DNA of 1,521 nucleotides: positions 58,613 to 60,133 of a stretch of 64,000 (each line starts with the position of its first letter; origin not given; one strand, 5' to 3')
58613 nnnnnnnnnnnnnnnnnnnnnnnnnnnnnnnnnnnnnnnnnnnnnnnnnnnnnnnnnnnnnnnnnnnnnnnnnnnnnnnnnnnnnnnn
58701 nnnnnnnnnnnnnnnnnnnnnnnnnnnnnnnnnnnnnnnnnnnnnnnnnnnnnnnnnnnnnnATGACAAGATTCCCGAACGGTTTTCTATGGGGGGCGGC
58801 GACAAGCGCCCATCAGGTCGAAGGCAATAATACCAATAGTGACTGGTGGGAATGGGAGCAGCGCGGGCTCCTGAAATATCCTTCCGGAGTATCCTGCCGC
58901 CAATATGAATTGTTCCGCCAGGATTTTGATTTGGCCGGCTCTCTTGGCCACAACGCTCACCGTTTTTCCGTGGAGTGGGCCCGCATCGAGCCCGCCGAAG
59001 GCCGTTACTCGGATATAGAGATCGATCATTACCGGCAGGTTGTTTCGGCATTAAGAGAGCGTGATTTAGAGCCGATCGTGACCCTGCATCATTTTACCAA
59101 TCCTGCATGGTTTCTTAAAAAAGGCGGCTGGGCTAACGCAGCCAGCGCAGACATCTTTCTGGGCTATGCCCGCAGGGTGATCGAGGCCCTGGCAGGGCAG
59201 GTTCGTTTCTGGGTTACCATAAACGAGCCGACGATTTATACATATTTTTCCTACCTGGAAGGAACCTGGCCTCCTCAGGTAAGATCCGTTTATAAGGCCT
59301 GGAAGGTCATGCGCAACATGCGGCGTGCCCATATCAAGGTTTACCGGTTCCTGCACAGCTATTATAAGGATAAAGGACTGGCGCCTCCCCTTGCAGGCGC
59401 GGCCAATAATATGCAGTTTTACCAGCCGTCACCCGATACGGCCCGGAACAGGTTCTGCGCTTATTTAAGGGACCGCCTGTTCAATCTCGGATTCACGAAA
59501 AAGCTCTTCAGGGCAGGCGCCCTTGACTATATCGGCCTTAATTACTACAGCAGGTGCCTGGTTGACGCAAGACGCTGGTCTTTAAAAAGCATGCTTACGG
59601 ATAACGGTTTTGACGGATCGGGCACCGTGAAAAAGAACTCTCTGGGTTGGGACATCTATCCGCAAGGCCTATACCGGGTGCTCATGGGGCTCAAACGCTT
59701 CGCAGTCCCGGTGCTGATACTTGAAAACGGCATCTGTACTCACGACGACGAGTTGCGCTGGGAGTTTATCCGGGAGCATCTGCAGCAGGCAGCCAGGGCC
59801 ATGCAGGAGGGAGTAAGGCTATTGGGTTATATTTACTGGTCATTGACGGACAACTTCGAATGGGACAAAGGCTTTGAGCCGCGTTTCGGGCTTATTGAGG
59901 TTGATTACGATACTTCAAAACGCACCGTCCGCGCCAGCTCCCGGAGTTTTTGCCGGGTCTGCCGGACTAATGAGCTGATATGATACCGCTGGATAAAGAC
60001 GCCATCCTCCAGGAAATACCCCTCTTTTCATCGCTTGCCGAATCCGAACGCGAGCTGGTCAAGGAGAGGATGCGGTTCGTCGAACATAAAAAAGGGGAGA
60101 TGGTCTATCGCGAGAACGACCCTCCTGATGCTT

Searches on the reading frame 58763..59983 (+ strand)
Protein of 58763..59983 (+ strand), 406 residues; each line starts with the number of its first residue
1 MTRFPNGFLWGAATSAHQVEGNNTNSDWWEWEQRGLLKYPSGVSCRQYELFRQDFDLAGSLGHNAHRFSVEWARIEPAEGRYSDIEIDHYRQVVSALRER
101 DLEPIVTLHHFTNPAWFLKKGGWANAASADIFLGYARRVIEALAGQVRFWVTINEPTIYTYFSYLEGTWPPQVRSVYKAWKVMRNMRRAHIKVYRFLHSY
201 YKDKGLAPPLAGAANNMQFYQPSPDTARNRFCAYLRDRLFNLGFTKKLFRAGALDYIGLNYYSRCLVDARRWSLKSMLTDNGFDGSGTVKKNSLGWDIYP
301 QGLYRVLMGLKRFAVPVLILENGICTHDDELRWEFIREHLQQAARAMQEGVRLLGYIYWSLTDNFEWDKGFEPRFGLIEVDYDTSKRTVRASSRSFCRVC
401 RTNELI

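Call 9: search_protein_families(library=pfam, proteins=[window:58763-59983:+])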
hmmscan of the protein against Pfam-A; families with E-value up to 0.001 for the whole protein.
window:58763-59983:+ (406 aa): 1 family
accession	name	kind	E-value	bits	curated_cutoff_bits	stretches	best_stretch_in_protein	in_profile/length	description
PF00232.24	Glyco_hydro_1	-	1.4e-78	264.8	22.6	2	3-210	4-220/453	Glycosyl hydrolase family 1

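Call 10: find_related_loci(query=window:58763-59983:+, collection=genome_contigs, flank=3000)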
Query window:58763-59983:+ (406 aa) in genome_contigs; peptide patterns used: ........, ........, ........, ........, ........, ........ (x = any residue, [..] = any of these).
209 stretches matched a pattern; 199 encode a relative of the query (tblastn E <= 1e-3); the best 80 are kept; 80 distinct loci.
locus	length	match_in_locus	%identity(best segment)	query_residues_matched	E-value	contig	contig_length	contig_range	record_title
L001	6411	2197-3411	58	1-405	2e-167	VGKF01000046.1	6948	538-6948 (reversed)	MAG: Candidatus Omnitrophota bacterium isolate K_DeepCast_150m_m2_086 K_DeepCast_150m_m2_086_Ga0194126_10023184, whole g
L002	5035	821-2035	57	1-405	5e-166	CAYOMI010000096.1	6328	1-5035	MAG TPA_asm: uncultured Planctomycetales bacterium isolate SRP098346_co1_93 genome assembly, contig: NODE_17675_length_6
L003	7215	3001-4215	56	1-405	6e-164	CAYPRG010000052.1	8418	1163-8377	MAG TPA_asm: uncultured Planctomycetales bacterium isolate SRP178699_co1_560 genome assembly, contig: NODE_11955_length_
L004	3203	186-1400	58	1-405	5e-172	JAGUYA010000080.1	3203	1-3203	MAG: Candidatus Omnitrophota bacterium isolate DeMMO4_14 c_000000028093, whole genome shotgun sequence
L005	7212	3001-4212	56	1-405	1e-163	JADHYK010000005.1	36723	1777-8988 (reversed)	MAG: Candidatus Omnitrophota bacterium isolate BS750m-G77 BS307-750m-sub-C19, whole genome shotgun sequence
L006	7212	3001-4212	58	1-405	2e-163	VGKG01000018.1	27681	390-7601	MAG: Candidatus Omnitrophota bacterium isolate M_DeepCast_200m_m2_189 M_DeepCast_200m_m2_189_Ga0194113_10002048, whole g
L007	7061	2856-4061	56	3-405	3e-163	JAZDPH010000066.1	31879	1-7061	MAG: Candidatus Omnitrophota bacterium isolate MEGAHIT-group-0.826 k141_17703603, whole genome shotgun sequence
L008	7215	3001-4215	59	1-405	8e-163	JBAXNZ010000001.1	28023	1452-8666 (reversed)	MAG: bacterium isolate ELA492 MAG492_1, whole genome shotgun sequence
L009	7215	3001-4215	58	1-405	9e-162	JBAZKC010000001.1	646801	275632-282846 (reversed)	MAG: Candidatus Omnitrophota bacterium isolate SO_2017_LW4_134 scaffold_32_c1_LW137-91_2017, whole genome shotgun sequen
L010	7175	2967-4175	56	3-405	7e-161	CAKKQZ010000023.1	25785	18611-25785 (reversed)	Omnitrophica bacterium GWA2_41_15 isolate Hainich-H51-bin231-1 genome assembly, contig: H51-bin231_1_Hain_H51_02um_R1_68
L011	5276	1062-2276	55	1-405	2e-161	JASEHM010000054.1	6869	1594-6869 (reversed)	MAG: Candidatus Omnitrophota bacterium isolate Yes70-23 NODE_54_length_6869_cov_7.966686, whole genome shotgun sequence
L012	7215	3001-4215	58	1-405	2e-159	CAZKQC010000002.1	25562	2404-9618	MAG TPA_asm: uncultured Planctomycetales bacterium isolate SRP098346_co1_321 genome assembly, contig: NODE_1556_length_2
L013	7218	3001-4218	55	1-406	7e-158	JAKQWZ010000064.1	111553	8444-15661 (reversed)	MAG: Candidatus Omnitrophota bacterium isolate USST_metabat.37 k141_385543, whole genome shotgun sequence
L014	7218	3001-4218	52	1-405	2e-156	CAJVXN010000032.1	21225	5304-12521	TPA_asm: uncultured bacterium isolate DRR093005_bin.42_MetaBAT_v2.12.1_MAG genome assembly, contig: NODE_1168_length_212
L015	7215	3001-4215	54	1-405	5e-155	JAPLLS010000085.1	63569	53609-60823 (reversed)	MAG: Candidatus Omnitrophota bacterium isolate LacPavin_0920_SED3_MAG_47_10 LacPavin_0920_SED3_scaffold_724807, whole ge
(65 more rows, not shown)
